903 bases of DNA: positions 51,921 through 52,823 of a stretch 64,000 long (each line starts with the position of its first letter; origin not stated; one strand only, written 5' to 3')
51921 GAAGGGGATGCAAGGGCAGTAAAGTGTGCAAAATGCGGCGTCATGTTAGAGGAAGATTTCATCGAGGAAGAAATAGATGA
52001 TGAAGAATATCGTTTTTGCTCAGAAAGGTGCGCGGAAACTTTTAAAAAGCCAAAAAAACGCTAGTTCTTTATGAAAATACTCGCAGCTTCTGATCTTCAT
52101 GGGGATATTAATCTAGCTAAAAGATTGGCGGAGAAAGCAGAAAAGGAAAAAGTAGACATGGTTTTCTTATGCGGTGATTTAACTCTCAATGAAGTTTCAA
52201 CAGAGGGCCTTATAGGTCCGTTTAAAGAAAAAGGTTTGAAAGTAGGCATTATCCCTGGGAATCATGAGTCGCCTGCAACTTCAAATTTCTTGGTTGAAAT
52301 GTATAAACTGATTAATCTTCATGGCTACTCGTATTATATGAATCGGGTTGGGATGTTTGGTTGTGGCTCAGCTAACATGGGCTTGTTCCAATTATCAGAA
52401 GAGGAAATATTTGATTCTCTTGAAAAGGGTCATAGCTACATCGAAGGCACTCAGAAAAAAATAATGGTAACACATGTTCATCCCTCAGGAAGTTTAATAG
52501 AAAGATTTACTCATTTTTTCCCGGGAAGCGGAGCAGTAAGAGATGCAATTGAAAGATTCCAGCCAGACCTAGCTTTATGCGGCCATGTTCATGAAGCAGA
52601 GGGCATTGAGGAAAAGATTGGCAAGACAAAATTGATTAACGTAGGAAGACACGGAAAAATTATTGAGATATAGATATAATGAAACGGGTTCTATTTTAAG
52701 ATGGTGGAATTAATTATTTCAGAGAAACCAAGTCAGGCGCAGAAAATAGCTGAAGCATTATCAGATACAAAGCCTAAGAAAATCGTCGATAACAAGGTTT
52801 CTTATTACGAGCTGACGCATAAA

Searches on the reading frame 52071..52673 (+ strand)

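Call 67: search_protein_families(library=pfam, proteins=[window:52071-52673:+], max_evalue=0.01)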
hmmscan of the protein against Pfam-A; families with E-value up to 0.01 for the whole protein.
window:52071-52673:+ (200 aa): 4 families
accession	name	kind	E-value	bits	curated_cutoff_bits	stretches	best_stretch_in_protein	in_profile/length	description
PF00149.33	Metallophos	-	2.7e-16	61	21.5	1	1-175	1-190/191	Calcineurin-like phosphoesterase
PF12850.12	Metallophos_2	-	2e-15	57.5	27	1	1-194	1-135/154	Calcineurin-like phosphoesterase superfamily domain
PF14582.11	Metallophos_3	-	8e-12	45.5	28.2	2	2-42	7-47/259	Metallophosphoesterase, calcineurin superfamily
PF00781.29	DAGK_cat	-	0.0012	18.9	23.6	0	15-63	43-89/125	Diacylglycerol kinase catalytic domain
